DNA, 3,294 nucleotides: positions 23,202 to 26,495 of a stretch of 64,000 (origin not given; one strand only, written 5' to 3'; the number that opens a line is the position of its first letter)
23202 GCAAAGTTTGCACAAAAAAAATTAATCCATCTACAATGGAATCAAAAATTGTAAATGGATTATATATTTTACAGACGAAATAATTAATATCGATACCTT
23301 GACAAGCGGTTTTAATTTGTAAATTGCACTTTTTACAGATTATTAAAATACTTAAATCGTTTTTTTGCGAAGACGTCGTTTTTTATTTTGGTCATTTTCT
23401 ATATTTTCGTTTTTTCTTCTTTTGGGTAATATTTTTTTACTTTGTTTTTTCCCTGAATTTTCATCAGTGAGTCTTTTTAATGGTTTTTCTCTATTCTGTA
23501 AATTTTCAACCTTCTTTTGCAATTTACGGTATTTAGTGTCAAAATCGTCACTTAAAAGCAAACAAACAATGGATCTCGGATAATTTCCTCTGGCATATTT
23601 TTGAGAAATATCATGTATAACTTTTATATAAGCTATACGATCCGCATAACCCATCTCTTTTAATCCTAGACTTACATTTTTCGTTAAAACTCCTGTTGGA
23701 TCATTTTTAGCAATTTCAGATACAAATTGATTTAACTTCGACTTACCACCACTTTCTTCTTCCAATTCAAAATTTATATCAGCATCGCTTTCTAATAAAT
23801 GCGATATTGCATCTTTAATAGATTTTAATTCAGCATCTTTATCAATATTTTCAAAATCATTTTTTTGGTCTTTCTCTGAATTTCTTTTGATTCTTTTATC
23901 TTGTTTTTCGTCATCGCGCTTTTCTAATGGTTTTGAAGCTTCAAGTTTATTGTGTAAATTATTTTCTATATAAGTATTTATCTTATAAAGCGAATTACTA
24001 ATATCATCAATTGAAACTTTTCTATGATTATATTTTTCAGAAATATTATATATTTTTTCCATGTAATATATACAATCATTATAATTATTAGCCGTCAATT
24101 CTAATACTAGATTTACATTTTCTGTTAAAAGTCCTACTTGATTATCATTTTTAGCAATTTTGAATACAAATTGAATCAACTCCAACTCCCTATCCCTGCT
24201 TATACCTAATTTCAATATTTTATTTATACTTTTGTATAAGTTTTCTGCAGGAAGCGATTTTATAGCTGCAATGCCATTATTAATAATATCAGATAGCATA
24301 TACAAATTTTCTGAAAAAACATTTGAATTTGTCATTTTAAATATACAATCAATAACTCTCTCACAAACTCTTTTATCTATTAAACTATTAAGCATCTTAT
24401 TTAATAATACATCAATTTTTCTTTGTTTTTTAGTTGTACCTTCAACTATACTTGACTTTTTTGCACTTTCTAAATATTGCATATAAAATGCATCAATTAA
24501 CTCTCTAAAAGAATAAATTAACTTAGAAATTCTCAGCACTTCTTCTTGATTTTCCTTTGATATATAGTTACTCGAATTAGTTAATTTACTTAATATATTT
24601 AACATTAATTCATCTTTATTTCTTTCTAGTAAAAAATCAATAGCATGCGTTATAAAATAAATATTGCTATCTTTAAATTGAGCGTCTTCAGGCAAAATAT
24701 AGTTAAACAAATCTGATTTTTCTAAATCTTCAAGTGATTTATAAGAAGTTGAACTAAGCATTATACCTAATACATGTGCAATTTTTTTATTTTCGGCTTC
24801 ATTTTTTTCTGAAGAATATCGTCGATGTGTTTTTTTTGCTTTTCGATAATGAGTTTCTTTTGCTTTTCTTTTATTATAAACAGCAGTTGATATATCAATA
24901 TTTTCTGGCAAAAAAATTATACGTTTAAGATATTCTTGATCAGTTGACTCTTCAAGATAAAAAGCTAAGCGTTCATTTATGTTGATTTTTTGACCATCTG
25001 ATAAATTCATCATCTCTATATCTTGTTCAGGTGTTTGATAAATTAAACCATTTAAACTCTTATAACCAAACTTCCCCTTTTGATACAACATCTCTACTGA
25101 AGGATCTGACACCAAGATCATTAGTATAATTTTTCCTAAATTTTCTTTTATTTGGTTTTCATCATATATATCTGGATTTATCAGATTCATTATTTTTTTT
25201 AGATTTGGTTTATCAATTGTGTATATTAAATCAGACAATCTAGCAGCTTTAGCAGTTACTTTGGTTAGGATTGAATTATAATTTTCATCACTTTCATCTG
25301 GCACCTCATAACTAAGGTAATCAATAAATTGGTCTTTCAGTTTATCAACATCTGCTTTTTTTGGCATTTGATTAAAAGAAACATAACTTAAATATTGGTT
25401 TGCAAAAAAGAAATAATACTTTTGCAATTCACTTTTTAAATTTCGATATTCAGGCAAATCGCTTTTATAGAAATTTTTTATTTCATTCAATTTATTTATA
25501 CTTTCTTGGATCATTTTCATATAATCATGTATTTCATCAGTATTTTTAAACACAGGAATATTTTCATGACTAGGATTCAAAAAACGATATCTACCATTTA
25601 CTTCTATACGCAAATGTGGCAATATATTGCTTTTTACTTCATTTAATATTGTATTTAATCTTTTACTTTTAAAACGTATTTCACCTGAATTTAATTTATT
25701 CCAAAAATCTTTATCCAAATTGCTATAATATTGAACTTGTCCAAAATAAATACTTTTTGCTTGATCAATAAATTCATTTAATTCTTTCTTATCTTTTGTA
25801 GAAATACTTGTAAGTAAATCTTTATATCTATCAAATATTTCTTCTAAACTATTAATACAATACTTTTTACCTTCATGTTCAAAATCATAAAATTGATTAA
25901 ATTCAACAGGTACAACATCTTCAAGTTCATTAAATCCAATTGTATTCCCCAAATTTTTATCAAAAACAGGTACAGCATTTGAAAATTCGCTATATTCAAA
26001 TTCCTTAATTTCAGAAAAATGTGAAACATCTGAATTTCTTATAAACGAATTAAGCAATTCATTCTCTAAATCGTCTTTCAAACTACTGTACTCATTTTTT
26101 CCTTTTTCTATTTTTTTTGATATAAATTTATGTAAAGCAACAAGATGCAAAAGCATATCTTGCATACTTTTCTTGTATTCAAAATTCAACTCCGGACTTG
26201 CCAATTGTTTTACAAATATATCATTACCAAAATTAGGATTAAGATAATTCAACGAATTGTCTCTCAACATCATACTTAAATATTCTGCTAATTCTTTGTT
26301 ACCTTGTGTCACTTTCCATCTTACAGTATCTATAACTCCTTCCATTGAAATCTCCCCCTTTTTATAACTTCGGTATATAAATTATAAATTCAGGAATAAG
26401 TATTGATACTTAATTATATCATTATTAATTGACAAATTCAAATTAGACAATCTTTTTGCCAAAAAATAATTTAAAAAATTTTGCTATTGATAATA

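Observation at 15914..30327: Four tandem, deeply diverged ~1000-aa paralogs with no recognisable domain: candidate undescribed system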

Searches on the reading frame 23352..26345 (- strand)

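Call 3: search_protein_families(library=pfam, proteins=[window:23352-26345:-], max_evalue=1)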
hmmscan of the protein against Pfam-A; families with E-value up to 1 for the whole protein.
window:23352-26345:- (997 aa): 4 families
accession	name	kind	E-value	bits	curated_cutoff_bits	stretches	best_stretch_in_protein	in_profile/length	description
PF08855.15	DUF1825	-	0.015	15.7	25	1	150-195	28-73/103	Domain of unknown function (DUF1825)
PF12627.12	PolyA_pol_RNAbd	-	0.064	13.5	22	1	528-553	34-59/64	Probable RNA and SrmB- binding site of polymerase A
PF17793.6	AHD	-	0.13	12.7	27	0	647-676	7-36/61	ANC1 homology domain (AHD)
PF01325.25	Fe_dep_repress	-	0.36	11.5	26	0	512-549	18-54/60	Iron dependent repressor, N-terminal DNA binding domain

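Call 4: search_protein_families(library=ncbifam, proteins=[window:23352-26345:-], max_evalue=1)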
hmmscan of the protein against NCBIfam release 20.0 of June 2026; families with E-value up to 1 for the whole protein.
window:23352-26345:- (997 aa): 0 families

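Call 50: search_protein_families(library=padloc, proteins=[window:23352-26345:-], max_evalue=1)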
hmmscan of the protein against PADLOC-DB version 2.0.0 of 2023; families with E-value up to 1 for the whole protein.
window:23352-26345:- (997 aa): 0 families

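Call 51: search_protein_families(library=phrogs, proteins=[window:23352-26345:-], max_evalue=1)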
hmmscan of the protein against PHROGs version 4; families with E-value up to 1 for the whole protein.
window:23352-26345:- (997 aa): 1 family
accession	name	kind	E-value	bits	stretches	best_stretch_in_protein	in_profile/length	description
phrog_12166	-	unknown function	0.0003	22.1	0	816-912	9-106/109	-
